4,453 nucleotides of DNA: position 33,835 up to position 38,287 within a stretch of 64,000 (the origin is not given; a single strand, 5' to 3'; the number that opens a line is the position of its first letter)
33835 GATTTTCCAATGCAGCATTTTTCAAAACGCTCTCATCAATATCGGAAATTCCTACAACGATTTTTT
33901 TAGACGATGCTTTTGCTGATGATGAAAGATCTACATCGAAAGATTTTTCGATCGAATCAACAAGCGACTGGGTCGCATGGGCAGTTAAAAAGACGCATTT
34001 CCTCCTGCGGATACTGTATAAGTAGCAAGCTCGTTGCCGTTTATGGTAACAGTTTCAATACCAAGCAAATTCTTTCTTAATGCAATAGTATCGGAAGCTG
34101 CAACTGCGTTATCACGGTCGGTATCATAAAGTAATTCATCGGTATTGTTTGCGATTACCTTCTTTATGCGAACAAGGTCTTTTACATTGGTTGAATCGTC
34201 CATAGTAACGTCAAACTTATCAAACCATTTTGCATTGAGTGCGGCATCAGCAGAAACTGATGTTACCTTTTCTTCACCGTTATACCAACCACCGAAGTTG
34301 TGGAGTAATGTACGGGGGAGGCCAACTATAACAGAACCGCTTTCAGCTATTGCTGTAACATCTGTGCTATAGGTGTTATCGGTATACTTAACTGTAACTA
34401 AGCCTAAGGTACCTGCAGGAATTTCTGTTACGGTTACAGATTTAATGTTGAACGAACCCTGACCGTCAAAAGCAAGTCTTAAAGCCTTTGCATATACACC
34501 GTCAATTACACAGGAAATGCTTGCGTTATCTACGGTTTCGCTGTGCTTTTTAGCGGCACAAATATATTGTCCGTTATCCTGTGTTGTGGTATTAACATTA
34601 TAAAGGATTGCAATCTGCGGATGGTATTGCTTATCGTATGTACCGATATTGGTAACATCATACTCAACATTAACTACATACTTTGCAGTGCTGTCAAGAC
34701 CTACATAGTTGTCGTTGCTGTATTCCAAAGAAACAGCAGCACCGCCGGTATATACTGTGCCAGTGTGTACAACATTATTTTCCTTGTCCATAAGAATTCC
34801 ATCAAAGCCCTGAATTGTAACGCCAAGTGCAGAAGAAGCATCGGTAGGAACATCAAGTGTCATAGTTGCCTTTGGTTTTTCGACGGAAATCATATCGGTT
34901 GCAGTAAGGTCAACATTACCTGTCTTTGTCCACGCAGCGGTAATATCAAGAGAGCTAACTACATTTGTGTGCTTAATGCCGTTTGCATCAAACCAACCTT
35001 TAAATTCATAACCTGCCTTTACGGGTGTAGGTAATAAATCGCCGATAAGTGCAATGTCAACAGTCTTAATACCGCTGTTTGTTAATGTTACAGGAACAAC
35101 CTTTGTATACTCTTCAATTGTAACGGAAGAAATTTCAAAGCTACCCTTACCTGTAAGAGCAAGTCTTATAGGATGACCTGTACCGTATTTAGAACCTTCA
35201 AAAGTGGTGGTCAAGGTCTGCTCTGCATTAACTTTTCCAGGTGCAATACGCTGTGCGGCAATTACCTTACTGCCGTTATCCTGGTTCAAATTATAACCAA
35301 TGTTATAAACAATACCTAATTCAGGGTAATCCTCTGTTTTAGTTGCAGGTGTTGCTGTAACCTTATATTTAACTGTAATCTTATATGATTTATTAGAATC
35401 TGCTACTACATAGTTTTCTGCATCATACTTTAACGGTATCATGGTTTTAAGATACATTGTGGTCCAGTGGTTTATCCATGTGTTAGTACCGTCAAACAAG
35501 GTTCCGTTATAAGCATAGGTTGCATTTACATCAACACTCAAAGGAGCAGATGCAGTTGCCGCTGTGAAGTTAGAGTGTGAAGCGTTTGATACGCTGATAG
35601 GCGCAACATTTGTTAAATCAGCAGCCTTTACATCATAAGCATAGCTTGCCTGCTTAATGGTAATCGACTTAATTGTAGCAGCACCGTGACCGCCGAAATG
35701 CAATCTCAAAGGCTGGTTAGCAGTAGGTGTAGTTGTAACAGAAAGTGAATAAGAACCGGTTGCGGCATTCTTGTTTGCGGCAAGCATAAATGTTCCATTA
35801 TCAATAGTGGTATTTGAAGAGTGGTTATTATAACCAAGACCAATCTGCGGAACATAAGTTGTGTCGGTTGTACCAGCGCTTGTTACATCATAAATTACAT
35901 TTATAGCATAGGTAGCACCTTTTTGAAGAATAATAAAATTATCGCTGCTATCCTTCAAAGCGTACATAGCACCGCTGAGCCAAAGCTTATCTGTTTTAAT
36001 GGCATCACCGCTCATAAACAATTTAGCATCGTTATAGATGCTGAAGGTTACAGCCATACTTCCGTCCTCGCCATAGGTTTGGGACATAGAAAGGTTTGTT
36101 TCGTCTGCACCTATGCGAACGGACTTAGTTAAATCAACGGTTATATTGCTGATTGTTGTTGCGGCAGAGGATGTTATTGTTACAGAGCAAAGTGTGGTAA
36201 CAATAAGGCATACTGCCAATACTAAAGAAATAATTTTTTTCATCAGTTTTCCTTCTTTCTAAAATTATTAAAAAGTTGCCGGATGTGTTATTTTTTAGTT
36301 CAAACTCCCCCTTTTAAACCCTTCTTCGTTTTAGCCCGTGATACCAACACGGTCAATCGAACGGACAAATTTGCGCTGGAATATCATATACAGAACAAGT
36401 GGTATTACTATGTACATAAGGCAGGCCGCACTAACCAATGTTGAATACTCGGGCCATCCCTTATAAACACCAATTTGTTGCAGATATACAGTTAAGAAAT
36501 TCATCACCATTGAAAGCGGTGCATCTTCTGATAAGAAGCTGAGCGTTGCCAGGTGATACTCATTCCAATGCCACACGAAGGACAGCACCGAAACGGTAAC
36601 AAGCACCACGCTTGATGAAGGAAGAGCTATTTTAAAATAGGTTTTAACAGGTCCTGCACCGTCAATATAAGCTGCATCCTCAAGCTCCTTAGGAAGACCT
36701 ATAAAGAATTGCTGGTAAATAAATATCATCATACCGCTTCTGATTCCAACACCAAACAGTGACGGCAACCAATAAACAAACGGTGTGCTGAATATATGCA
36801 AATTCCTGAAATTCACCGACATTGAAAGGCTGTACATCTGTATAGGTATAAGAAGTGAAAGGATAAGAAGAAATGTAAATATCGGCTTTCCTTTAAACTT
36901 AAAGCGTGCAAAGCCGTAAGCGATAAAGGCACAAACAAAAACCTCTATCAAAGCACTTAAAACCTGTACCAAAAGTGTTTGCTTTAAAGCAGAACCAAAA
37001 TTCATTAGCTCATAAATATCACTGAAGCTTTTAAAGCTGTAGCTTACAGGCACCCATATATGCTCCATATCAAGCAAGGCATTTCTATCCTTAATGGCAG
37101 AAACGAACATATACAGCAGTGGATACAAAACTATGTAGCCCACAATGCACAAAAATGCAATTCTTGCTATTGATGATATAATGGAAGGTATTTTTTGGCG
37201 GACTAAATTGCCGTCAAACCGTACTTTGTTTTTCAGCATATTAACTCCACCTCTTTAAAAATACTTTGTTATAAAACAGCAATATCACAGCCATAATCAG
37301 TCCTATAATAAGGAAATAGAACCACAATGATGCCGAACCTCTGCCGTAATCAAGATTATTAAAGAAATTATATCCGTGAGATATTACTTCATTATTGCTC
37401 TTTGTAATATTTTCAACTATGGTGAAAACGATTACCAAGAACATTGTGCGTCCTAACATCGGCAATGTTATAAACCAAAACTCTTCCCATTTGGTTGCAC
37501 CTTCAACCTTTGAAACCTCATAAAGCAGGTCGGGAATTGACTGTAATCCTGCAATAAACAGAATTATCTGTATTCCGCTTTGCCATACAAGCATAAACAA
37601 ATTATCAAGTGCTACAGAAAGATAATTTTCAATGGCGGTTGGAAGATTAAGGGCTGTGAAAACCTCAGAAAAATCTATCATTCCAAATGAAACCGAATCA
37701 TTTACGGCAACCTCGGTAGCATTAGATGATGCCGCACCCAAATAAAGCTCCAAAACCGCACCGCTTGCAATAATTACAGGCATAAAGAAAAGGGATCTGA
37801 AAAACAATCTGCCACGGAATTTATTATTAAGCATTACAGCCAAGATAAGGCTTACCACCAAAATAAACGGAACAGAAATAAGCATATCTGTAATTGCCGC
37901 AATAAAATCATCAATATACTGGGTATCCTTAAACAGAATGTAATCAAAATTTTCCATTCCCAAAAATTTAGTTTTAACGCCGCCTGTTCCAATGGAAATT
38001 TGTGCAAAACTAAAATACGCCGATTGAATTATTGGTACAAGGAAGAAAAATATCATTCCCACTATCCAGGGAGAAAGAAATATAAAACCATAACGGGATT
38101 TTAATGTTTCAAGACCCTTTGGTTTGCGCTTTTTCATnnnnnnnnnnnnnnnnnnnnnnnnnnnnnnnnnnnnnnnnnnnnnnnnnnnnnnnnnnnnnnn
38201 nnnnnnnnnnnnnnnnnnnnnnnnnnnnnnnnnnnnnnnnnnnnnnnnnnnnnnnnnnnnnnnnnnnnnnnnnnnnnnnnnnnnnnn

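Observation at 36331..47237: Seven-gene translationally coupled cassette: giant SBP, two complete permease pairs, a propeller-Yip1 membrane protein and a 752-aa lipoprotein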

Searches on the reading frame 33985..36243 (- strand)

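Call 6: search_protein_families(library=pfam, proteins=[window:33985-36243:-], max_evalue=0.01)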
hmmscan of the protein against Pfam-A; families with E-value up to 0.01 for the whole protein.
window:33985-36243:- (752 aa): 1 family
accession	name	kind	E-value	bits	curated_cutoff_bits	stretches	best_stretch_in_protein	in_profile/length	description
PF09479.16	Flg_new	-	0.00024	21.6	27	1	403-447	24-63/65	Listeria-Bacteroides repeat domain (List_Bact_rpt)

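Call 7: search_protein_families(library=ncbifam, proteins=[window:33985-36243:-], max_evalue=0.001)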
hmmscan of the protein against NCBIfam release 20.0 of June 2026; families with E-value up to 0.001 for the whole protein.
window:33985-36243:- (752 aa): 1 family
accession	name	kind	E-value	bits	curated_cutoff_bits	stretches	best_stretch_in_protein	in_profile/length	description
TIGR02543.1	List_Bact_rpt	repeat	0.00055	20.2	20.95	0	407-448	1-38/44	TIGR02543 family repeat protein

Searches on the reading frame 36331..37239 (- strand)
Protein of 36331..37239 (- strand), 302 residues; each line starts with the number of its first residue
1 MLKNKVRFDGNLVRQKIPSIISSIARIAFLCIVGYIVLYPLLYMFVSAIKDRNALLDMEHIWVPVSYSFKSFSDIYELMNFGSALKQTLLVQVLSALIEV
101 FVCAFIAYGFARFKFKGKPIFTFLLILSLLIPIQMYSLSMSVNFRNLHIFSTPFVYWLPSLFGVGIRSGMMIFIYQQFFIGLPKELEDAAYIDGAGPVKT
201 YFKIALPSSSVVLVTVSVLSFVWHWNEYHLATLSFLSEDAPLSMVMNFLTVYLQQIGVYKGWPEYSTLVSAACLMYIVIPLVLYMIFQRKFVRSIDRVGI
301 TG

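Call 5: search_protein_families(library=pfam, proteins=[window:36331-37239:-], max_evalue=0.01)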
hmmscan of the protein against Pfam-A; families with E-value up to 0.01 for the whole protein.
window:36331-37239:- (302 aa): 1 family
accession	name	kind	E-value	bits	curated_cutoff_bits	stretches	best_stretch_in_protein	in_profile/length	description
PF00528.27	BPD_transp_1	-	4.1e-13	49.9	26.4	1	107-295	8-182/184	Binding-protein-dependent transport system inner membrane component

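Call 7: search_protein_families(library=ncbifam, proteins=[window:36331-37239:-], max_evalue=0.001)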
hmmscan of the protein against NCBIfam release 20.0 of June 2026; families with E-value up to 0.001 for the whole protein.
window:36331-37239:- (302 aa): 15 families
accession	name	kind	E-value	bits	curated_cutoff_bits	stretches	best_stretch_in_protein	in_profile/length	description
NF008210.0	PRK10973.1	equivalog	1.1e-21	77.7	297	1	30-295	16-276/281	sn-glycerol-3-phosphate ABC transporter permease UgpE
NF040932.1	ABC_arch_GlcU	equivalog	7.5e-14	52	340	1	30-299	9-268/272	glucose ABC transporter permease GlcU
NF008231.0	PRK10998.1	equivalog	3.8e-11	43.1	261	1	85-298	85-292/296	maltose ABC transporter permease MalG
TIGR01581.1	Mo_ABC_porter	hypoth_equivalog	1e-07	31.7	210.3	1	81-238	19-184/225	ABC transporter permease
TIGR03262.1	PhnU2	equivalog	1.4e-07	30.5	593.25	1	29-225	10-202/546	putative 2-aminoethylphosphonate ABC transporter permease subunit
TIGR02141.1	modB_ABC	equivalog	3e-07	30.3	182.6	1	88-228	3-152/208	molybdate ABC transporter permease subunit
NF006939.0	PRK09421.1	equivalog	3.2e-07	30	262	1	84-238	11-174/230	molybdate ABC transporter permease subunit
NF040839.1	tungstate_WtpB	equivalog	2.6e-06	27.3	340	1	83-228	44-197/251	tungstate ABC transporter permease WtpB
NF007889.0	PRK10592.1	equivalog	7.9e-06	25.7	476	1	20-289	6-266/281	putrescine ABC transporter permease PotI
NF007852.0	PRK10561.1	equivalog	9.5e-06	25.6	335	1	178-281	180-280/295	sn-glycerol-3-phosphate ABC transporter permease UgpA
TIGR00969.1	3a0106s02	subfamily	1.9e-05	24.3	240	0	66-135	44-113/272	sulfate ABC transporter permease subunit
NF040931.1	ABC_arch_GlcT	equivalog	2.1e-05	24.3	360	1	32-286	7-272/278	glucose ABC transporter permease GlcT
TIGR02139.1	permease_CysT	equivalog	2.6e-05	24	246.1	1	67-259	34-232/265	sulfate ABC transporter permease subunit CysT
NF008232.0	PRK10999.1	equivalog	5e-05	22.2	392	1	171-233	390-452/520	maltose ABC transporter permease MalF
TIGR02140.1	permease_CysW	equivalog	0.00017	21.2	329.1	0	68-290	32-258/261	sulfate ABC transporter permease subunit CysW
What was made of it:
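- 36331..37239 (-): MalG/UgpE-type permease G2 of the second importer. BPD_transp_1 at 49.9 bits, plus a UgpE model hit (calls 5, 7).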

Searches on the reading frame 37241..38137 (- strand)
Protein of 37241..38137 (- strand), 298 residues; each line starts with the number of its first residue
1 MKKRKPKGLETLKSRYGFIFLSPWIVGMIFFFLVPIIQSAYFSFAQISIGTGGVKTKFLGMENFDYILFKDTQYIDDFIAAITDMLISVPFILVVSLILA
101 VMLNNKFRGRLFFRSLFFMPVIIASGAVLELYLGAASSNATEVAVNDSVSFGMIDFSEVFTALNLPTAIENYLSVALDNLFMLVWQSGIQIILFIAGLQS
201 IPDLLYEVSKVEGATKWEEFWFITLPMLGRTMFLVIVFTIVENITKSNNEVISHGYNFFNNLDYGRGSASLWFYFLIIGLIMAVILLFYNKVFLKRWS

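Call 5: search_protein_families(library=pfam, proteins=[window:37241-38137:-], max_evalue=0.01)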
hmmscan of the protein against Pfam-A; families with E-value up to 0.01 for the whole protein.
window:37241-38137:- (298 aa): 1 family
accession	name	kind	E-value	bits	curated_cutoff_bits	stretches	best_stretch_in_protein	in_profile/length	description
PF00528.27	BPD_transp_1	-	0.00042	20.5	26.4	1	74-288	15-170/184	Binding-protein-dependent transport system inner membrane component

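Call 7: search_protein_families(library=ncbifam, proteins=[window:37241-38137:-], max_evalue=0.001)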
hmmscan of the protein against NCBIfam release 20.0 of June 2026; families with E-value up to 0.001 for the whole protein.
window:37241-38137:- (298 aa): 2 families
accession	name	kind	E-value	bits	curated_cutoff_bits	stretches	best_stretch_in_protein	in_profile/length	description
NF007852.0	PRK10561.1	equivalog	2.2e-15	57.3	335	1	17-241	14-224/295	sn-glycerol-3-phosphate ABC transporter permease UgpA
NF008232.0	PRK10999.1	equivalog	6.6e-09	35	392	1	58-234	264-434/520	maltose ABC transporter permease MalF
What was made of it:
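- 37241..38137 (-): MalF/UgpA-type permease F2 of the second, more variable importer. Its start codon directly abuts the DUF5696 stop. UgpA and MalF model hits (calls 5, 7).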
